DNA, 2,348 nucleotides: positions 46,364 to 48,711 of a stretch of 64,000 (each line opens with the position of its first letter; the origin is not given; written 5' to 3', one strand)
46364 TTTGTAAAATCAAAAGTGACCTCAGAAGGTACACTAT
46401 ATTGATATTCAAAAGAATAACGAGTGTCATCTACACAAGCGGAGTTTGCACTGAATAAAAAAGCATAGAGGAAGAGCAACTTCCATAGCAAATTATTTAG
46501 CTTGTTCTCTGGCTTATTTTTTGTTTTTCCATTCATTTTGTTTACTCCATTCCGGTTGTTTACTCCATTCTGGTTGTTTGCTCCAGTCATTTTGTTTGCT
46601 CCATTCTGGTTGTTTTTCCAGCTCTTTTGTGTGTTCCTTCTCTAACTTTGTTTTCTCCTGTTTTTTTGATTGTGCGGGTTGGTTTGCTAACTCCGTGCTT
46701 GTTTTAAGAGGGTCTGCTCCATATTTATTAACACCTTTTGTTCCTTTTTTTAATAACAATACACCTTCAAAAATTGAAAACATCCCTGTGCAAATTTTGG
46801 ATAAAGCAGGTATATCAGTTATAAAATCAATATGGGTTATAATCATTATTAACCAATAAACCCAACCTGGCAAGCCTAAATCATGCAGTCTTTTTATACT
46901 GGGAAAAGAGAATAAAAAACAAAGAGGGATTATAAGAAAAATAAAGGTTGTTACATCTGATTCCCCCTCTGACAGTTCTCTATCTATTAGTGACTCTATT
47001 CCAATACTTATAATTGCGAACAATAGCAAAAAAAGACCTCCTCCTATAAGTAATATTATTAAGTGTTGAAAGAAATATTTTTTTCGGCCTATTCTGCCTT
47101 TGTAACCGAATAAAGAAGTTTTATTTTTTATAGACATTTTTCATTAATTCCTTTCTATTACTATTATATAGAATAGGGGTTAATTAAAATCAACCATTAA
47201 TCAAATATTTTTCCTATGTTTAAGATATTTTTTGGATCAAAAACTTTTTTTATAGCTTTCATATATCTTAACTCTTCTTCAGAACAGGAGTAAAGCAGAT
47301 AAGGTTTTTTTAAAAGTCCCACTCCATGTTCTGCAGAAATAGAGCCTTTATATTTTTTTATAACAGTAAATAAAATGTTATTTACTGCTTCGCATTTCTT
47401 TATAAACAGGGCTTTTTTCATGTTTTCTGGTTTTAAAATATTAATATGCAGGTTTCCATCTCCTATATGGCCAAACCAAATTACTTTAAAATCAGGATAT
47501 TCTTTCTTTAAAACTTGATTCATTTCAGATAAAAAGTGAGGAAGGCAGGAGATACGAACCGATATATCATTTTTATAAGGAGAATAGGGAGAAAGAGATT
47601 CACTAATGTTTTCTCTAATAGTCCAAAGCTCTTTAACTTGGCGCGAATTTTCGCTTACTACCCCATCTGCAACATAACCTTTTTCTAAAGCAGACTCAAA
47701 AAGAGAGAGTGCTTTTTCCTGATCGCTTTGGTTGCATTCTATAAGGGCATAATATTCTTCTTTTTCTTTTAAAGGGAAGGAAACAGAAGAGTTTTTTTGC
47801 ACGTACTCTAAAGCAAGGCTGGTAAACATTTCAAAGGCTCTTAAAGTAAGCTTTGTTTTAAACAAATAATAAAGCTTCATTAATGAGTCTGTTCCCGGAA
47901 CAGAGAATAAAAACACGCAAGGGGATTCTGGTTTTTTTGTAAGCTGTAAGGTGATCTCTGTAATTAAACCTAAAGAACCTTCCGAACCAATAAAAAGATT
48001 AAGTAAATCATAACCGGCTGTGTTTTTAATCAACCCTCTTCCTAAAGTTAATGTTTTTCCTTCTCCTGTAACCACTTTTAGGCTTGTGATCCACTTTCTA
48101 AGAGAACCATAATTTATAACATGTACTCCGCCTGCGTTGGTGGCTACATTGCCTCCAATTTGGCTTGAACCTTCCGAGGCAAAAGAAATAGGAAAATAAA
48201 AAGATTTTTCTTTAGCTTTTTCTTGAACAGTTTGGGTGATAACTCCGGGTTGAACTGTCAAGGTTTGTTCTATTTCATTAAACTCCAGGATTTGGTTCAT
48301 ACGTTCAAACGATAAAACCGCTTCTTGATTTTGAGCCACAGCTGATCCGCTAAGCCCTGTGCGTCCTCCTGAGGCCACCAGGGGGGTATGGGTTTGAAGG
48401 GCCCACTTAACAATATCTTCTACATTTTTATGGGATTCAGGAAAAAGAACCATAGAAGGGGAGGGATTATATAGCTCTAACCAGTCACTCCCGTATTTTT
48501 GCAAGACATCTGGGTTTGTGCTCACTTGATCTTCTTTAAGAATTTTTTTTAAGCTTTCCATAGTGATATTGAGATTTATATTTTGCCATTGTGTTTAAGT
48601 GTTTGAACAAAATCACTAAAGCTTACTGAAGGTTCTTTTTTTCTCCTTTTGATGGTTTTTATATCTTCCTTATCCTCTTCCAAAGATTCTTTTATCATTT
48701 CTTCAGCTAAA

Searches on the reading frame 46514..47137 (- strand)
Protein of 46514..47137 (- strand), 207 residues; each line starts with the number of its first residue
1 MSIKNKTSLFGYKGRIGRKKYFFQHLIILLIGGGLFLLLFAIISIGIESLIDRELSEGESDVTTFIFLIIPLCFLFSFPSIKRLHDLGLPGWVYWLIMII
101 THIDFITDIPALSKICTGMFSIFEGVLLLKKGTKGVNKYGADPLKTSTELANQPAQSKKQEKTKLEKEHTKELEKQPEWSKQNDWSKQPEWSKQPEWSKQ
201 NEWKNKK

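Call 15: search_protein_families(library=pfam, proteins=[window:46514-47137:-], max_evalue=0.01)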
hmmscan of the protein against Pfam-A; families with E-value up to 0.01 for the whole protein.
window:46514-47137:- (207 aa): 1 family
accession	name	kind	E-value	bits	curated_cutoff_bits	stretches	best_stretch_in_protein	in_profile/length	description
PF05656.20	DUF805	-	1.1e-15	58.5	25.7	1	10-141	2-111/111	Protein of unknown function (DUF805)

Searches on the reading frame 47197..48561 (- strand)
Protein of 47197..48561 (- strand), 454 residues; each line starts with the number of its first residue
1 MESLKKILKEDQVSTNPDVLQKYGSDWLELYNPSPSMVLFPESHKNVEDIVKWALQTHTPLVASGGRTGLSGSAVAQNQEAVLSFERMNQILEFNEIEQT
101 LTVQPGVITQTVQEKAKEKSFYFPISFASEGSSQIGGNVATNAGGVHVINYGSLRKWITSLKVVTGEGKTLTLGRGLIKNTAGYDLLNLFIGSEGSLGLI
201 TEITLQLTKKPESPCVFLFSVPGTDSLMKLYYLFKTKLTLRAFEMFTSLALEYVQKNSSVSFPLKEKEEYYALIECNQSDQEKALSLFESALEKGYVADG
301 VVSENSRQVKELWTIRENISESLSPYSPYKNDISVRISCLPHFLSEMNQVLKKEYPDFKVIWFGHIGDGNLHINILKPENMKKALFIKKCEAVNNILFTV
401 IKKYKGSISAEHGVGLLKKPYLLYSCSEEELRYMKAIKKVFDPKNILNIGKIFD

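Call 18: search_protein_families(library=pfam, proteins=[window:47197-48561:-], max_evalue=0.0001)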
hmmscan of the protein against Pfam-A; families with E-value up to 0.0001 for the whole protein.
window:47197-48561:- (454 aa): 2 families
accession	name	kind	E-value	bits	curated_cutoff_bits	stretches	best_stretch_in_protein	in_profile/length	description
PF02913.24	FAD-oxidase_C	-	9.3e-49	166.8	21.2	1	210-452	1-248/248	FAD linked oxidases, C-terminal domain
PF01565.28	FAD_binding_4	-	2.6e-34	118.3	26.4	1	35-173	1-138/139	FAD binding domain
